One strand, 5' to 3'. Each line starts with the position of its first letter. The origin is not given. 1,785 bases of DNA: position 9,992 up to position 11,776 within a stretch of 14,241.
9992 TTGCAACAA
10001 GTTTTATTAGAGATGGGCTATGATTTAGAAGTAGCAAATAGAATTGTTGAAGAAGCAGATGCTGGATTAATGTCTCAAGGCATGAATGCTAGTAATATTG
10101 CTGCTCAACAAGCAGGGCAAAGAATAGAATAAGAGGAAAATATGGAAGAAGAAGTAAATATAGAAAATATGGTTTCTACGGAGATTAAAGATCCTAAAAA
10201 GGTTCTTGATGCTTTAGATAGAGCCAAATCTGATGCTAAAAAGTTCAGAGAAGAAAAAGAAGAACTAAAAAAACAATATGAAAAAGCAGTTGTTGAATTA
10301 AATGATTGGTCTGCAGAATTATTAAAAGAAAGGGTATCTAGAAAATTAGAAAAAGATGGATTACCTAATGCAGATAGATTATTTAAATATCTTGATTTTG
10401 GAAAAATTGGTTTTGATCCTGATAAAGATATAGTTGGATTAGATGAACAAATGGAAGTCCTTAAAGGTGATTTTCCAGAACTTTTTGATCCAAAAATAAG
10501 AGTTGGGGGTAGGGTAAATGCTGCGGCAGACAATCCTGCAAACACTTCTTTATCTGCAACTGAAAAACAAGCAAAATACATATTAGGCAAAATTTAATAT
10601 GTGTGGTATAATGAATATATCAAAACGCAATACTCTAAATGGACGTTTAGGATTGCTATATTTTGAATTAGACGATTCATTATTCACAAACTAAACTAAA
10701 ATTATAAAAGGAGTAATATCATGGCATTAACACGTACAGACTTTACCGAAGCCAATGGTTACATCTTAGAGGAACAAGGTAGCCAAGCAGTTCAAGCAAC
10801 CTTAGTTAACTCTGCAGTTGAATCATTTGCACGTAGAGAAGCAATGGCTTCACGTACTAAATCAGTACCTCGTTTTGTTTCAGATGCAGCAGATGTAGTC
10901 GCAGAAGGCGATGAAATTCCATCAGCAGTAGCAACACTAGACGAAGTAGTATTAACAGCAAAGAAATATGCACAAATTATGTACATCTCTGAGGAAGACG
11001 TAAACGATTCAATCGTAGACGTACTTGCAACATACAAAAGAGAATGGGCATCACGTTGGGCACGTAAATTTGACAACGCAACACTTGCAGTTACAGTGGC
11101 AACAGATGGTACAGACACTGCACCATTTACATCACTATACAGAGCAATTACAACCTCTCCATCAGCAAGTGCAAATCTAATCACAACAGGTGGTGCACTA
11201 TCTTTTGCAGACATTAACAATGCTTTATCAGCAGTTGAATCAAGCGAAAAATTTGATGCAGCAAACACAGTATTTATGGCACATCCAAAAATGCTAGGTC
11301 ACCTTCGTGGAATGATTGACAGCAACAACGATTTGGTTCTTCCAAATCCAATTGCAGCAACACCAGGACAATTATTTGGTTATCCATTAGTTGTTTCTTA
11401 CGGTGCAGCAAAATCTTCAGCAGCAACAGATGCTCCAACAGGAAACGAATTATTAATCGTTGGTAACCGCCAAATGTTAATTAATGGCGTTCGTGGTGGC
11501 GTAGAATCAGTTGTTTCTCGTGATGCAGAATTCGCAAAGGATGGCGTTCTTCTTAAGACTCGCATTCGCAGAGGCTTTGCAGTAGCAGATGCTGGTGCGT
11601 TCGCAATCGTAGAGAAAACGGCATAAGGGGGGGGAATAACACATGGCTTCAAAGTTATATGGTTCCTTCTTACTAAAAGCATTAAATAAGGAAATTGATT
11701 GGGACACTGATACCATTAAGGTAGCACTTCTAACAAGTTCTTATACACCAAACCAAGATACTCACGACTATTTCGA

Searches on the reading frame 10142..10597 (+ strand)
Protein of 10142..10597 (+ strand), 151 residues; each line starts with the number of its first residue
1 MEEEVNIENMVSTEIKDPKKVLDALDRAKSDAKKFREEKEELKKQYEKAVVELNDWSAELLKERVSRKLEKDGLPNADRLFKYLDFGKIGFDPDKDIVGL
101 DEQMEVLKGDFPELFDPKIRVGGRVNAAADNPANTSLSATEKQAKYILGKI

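Call 4: search_protein_families(library=phrogs, proteins=[window:10142-10597:+], max_evalue=0.01)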
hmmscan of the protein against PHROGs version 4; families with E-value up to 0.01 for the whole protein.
window:10142-10597:+ (151 aa): 1 family
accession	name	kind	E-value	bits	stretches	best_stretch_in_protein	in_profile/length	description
phrog_194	-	head and packaging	9.1e-09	36.5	1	12-135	66-190/335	head scaffolding protein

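Call 7: search_protein_families(library=pfam, proteins=[window:10142-10597:+], max_evalue=0.1)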
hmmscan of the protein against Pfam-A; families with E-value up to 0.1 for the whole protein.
window:10142-10597:+ (151 aa): 2 families
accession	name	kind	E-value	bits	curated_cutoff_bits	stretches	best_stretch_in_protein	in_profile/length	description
PF06810.17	Phage_scaffold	-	8.2e-11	42.6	35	1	12-118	47-156/170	Phage capsid assembly scaffolding protein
PF17109.10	Goodbye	-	0.094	13.6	24.8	0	12-57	20-65/120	fungal STAND N-terminal Goodbye domain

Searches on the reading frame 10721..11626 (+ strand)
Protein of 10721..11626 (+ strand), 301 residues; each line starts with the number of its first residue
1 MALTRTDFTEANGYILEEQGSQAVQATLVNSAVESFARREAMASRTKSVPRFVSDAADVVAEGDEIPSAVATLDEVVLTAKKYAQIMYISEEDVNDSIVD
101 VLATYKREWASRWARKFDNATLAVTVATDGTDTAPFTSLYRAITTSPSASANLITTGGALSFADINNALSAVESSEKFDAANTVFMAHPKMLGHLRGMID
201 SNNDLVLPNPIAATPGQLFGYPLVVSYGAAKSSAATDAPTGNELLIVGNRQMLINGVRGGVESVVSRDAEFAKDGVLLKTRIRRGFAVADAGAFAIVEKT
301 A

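Call 4: search_protein_families(library=phrogs, proteins=[window:10721-11626:+], max_evalue=0.01)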
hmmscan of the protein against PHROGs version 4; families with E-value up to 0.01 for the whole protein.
window:10721-11626:+ (301 aa): 5 families
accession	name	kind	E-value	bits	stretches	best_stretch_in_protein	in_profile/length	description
phrog_10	-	head and packaging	2.8e-35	123.5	1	7-301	360-637/752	major head protein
phrog_617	-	head and packaging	1.8e-13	51.3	1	56-301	396-625/626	major head protein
phrog_544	-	head and packaging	2e-08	35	1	33-158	31-163/282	major head protein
phrog_2263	-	head and packaging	2.9e-06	27.5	1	57-226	324-480/551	major head protein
phrog_1650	-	head and packaging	0.00094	19.6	1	47-186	64-192/300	major head protein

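Call 7: search_protein_families(library=pfam, proteins=[window:10721-11626:+], max_evalue=0.1)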
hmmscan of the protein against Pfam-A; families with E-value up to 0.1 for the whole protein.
window:10721-11626:+ (301 aa): 4 families
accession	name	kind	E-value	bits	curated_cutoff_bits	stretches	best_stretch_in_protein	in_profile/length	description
PF05065.19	Phage_capsid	-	3.6e-23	82.8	24.2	1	17-297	6-278/280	Phage capsid family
PF25209.1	Phage_capsid_4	-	6.9e-12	46.6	27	1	38-292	29-258/262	Phage capsid protein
PF00977.27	His_biosynth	-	0.033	14.1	23.6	1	108-170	150-210/228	Histidine biosynthesis protein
PF20350.3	DUF6645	-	0.085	13.4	27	0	78-137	54-114/119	Family of unknown function (DUF6645)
